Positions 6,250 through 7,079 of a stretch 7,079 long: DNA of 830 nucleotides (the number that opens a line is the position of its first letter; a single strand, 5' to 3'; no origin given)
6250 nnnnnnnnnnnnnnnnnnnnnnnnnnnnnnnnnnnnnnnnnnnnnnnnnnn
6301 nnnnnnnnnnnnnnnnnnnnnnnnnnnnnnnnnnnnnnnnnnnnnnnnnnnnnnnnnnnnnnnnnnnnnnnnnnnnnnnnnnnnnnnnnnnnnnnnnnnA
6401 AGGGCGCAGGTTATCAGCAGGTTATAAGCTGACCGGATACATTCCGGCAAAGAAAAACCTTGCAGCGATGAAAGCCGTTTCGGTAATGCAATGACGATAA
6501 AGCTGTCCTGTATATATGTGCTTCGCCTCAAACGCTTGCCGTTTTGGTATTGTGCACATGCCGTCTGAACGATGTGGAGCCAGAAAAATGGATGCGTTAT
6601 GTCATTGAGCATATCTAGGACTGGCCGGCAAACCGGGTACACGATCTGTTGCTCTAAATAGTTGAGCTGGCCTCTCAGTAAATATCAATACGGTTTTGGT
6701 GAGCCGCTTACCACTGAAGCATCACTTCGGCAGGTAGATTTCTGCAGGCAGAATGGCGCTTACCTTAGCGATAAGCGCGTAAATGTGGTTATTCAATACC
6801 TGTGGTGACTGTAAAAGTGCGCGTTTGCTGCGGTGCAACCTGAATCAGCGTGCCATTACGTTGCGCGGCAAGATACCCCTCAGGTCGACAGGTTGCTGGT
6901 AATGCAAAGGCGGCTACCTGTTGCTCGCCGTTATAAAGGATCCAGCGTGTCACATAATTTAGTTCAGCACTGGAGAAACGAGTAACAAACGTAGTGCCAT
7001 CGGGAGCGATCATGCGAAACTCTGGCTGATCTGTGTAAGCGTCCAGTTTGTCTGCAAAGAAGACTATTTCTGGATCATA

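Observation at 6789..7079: C-terminal fragment of an unrecognised protein at the right edge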

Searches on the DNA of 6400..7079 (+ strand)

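Call 4: search_dna_similar(query=window:6650-7079:+, collection=ecoli_genomes, mode=near, max_rows=20)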
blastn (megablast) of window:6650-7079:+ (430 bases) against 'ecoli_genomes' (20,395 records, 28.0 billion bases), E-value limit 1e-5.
Records with a match: 1638; places in all: 1715; records where one place covers at least 80% of the query: 283.
Genomes with a match: 1635 of 5426; with a place that covers at least 80% of the query: 282. Places per genome that has any: lowest 1, median 1, highest 2. On chromosomes: 1698 places; on plasmids: 17.
Best place of each record, by identity: >=99% 275; 95-99% 1346; 90-95% 2; 80-90% 15.
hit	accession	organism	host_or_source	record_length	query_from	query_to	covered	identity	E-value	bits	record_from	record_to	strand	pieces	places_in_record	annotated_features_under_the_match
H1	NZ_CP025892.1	Escherichia coli strain 503025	Homo sapiens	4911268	1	430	100%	100.0%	0e+0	795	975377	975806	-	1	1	DUF4432 domain-containing protein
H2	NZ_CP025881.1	Escherichia coli strain 503440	Homo sapiens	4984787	1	430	100%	100.0%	0e+0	795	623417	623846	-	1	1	DUF4432 domain-containing protein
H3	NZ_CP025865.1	Escherichia coli strain 504211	Homo sapiens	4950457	1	430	100%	100.0%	0e+0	795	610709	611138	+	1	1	DUF4432 domain-containing protein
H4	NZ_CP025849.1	Escherichia coli strain 600468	Homo sapiens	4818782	1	430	100%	100.0%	0e+0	795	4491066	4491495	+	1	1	aldose 1-epimerase family protein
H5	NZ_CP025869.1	Escherichia coli strain 503829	Homo sapiens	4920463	1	430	100%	100.0%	0e+0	795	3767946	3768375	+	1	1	DUF4432 domain-containing protein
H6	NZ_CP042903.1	Escherichia coli strain CFSAN061761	missing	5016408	1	430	100%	100.0%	0e+0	795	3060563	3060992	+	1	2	aldose 1-epimerase family protein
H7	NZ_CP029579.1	Escherichia coli strain DA33137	Homo sapiens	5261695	1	430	100%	100.0%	0e+0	795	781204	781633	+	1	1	aldose 1-epimerase family protein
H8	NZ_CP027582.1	Escherichia coli strain 2013C-4538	Homo sapiens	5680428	1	430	100%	100.0%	0e+0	795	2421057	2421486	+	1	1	aldose 1-epimerase family protein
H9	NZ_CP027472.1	Escherichia coli strain 2014C-3050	missing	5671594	1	430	100%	100.0%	0e+0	795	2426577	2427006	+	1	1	aldose 1-epimerase family protein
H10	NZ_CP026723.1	Escherichia coli strain 266917_2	Homo sapiens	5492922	1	430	100%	100.0%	0e+0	795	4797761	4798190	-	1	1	aldose 1-epimerase family protein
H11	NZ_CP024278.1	Escherichia coli strain ATCC 43896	Homo sapiens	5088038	1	430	100%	100.0%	0e+0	795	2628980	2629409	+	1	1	aldose 1-epimerase family protein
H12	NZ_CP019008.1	Escherichia coli strain Ecol_AZ159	Homo sapiens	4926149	1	430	100%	100.0%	0e+0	795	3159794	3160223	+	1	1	aldose 1-epimerase family protein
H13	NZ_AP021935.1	Escherichia coli strain WP2-W18-ESBL-10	-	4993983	1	430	100%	100.0%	0e+0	795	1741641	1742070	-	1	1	aldose 1-epimerase family protein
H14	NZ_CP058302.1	Escherichia coli strain AH65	chicken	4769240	1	430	100%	100.0%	0e+0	795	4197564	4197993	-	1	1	aldose 1-epimerase family protein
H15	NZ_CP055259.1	Escherichia coli strain AH62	chicken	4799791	1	430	100%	100.0%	0e+0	795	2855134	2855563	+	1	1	aldose 1-epimerase family protein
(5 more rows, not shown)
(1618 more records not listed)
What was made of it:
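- Checked: (i) The DNA is 100% identical to annotated E. coli genes (call 4).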

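Call 7: get_annotated_region(hit=H7, flank=9000)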
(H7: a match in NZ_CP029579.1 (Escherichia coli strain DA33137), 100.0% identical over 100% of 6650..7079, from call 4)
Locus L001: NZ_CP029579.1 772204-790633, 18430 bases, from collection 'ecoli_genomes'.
description: Escherichia coli strain DA33137 chromosome, complete genome
organism: Escherichia coli strain DA33137 (NCBI taxid 562)
replicon: chromosome; assembly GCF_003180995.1
host: Homo sapiens; source: -; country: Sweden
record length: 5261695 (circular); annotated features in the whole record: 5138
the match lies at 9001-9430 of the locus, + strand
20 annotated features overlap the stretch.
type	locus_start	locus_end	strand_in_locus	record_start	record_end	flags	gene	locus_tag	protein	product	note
CDS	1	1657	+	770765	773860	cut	-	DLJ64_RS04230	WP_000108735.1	type I restriction endonuclease subunit R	-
CDS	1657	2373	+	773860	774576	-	-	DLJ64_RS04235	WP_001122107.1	M48 family metallopeptidase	-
CDS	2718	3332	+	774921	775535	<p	-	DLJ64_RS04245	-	IS3-like element IS600 family transposase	incomplete; partial in the middle of a contig; missing N-terminus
CDS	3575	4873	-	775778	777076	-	-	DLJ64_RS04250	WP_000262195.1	anaerobic C4-dicarboxylate transporter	-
CDS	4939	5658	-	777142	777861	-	-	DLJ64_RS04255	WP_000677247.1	aspartate/glutamate racemase family protein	-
CDS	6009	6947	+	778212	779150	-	hypT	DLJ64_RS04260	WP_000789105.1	hypochlorite stress DNA-binding transcriptional regulator HypT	-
CDS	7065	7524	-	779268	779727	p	tnpA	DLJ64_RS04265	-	IS200/IS605 family transposase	frameshifted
CDS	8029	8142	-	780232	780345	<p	-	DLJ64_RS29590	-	DUF3927 domain-containing protein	incomplete; partial in the middle of a contig; missing C-terminus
CDS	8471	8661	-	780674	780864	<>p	-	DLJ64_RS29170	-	hypothetical protein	frameshifted; incomplete; partial in the middle of a contig; missing N-terminus and C-terminus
CDS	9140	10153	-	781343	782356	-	-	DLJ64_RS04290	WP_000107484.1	aldose 1-epimerase family protein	-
CDS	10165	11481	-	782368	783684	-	fucP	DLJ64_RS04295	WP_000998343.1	L-fucose:H+ symporter permease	-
CDS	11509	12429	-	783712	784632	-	rbsK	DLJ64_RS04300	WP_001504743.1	ribokinase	-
CDS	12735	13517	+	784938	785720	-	-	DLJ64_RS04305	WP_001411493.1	DeoR family transcriptional regulator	-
CDS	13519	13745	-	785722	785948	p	-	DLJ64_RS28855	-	acetolactate synthase small subunit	with IlvB catalyzes the formation of 2-acetolactate from pyruvate, the small subunit is required for full activity and ...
CDS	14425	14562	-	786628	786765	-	-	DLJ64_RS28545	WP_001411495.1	hypothetical protein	-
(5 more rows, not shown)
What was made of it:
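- Several pseudogenes flank the cluster in DA33137 (call 7).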

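Call 45: search_dna_similar(query=window:6400-7079:+, collection=ecoli_genomes, mode=near, rows=spread, max_rows=25)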
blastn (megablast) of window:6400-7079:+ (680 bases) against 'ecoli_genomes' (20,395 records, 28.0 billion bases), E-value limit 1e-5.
Records with a match: 1713; places in all: 1804; records where one place covers at least 80% of the query: 282.
Genomes with a match: 1683 of 5426; with a place that covers at least 80% of the query: 281. Places per genome that has any: lowest 1, median 1, highest 3. On chromosomes: 1737 places; on plasmids: 67.
Best place of each record, by identity: >=99% 275; 95-99% 1346; 90-95% 44; 80-90% 48.
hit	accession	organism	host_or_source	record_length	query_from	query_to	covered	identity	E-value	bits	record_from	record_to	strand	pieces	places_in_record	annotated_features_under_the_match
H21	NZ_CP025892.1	Escherichia coli strain 503025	Homo sapiens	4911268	1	680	100%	100.0%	0e+0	1256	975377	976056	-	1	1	DUF4432 domain-containing protein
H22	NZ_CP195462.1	Escherichia coli strain 22AR0434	Homo sapiens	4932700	1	680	100%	100.0%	0e+0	1256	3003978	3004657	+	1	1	aldose 1-epimerase family protein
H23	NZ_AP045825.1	Escherichia coli strain 23CRST050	Homo sapiens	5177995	1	680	100%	99.6%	0e+0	1240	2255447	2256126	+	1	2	aldose 1-epimerase family protein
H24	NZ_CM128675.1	Escherichia coli strain EC116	urine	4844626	28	680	96%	99.7%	0e+0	1195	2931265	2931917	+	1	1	aldose 1-epimerase family protein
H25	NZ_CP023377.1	Escherichia coli strain 127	canine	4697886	386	680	43%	98.3%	2e-143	518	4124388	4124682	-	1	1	aldose 1-epimerase family protein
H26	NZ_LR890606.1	Escherichia coli strain MINF_8D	Homo sapiens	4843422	386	680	43%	98.3%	2e-143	518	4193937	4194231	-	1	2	aldose 1-epimerase family protein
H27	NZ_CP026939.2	Escherichia coli strain CFS3313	Bos taurus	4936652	386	680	43%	98.0%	9e-142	512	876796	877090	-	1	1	aldose 1-epimerase family protein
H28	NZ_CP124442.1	Escherichia coli strain AVS0196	environmental: river near WWTP effluent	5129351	386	680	43%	98.0%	9e-142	512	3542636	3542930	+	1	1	aldose 1-epimerase family protein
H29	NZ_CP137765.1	Escherichia coli strain GCEC19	missing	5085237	386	680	43%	98.0%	9e-142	512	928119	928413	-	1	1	aldose 1-epimerase family protein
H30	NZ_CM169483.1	Escherichia coli strain EC17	Homo sapiens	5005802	386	680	43%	98.0%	9e-142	512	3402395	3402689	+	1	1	aldose 1-epimerase family protein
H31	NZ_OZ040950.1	Escherichia coli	-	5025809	386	680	43%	98.0%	9e-142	512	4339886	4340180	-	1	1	aldose 1-epimerase family protein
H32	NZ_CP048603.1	Escherichia coli strain ChlosBP-23-1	Chlorocebus sabaeus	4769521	386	680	43%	97.6%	4e-140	507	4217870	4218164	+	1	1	aldose 1-epimerase family protein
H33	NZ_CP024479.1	Escherichia coli strain 2011C-4315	Homo sapiens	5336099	386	680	43%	97.3%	2e-138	501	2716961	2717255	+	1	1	aldose 1-epimerase family protein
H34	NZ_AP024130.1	Escherichia coli strain SI-NP020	Bos taurus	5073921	386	680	43%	97.3%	2e-138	501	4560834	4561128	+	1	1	aldose 1-epimerase family protein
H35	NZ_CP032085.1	Escherichia coli strain ATCC 25922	Homo sapiens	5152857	386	680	43%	97.3%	2e-138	501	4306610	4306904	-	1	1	aldose 1-epimerase family protein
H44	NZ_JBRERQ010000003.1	Escherichia coli strain E100341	Homo sapiens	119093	156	312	23%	90.4%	5e-50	207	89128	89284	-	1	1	transposase domain-containing protein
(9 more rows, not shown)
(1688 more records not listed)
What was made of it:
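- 6785..6794 (.): Edge of the conserved deo block. Homology to most deoX-carrying E. coli genomes begins at 6785. Homology to the Salmonella deo locus begins at 6794. Call 45 (matches start at query position 386 of window 6400-7079).
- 6540..6711 (+): IS66-family remnant: TnpC C-terminal tail .....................*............* and the element end CGCTTAC (6705-6711). This is context, not part of deoX. Call 45, hit H44 (90% match to a plasmid 'transposase domain-containing protein', ending at window 6711).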

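Call 57: get_annotated_region(hit=H35, flank=7000)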
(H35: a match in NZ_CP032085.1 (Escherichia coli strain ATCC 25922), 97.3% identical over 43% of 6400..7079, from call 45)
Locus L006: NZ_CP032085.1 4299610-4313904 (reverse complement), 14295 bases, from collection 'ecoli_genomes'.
description: Escherichia coli strain ATCC 25922 chromosome, complete genome
organism: Escherichia coli strain ATCC 25922 (NCBI taxid 562)
replicon: chromosome; assembly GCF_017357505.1
host: Homo sapiens; source: -; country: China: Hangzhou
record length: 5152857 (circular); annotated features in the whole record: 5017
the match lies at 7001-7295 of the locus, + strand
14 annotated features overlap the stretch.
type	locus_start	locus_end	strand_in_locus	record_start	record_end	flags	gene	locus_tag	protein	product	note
CDS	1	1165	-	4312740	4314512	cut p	-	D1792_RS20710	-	ShlB/FhaC/HecB family hemolysin secretion/activation protein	internal stop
CDS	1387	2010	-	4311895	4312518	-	-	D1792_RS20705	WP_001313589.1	hypothetical protein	-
CDS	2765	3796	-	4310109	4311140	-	-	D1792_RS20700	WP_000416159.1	LacI family DNA-binding transcriptional regulator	-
CDS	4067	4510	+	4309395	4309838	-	-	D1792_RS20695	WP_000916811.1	PTS sugar transporter subunit IIA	-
CDS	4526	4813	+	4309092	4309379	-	-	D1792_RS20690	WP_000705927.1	PTS sugar transporter subunit IIB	-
CDS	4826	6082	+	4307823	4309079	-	-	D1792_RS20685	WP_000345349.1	PTS ascorbate transporter subunit IIC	-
CDS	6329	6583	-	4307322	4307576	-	-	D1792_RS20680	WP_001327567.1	transposase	-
CDS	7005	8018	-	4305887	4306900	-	-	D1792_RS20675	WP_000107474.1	aldose 1-epimerase family protein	-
CDS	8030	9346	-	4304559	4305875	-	fucP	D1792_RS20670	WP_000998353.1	L-fucose:H+ symporter permease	-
CDS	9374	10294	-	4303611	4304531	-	rbsK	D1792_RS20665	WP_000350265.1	ribokinase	-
CDS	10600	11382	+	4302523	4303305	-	-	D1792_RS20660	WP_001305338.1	DeoR family transcriptional regulator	-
CDS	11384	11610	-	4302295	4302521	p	-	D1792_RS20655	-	acetolactate synthase small subunit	with IlvB catalyzes the formation of 2-acetolactate from pyruvate, the small subunit is required for full activity and ...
CDS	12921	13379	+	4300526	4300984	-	-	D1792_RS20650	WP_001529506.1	hypothetical protein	-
CDS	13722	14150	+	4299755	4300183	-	-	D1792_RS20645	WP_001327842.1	CPBP family intramembrane glutamic endopeptidase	-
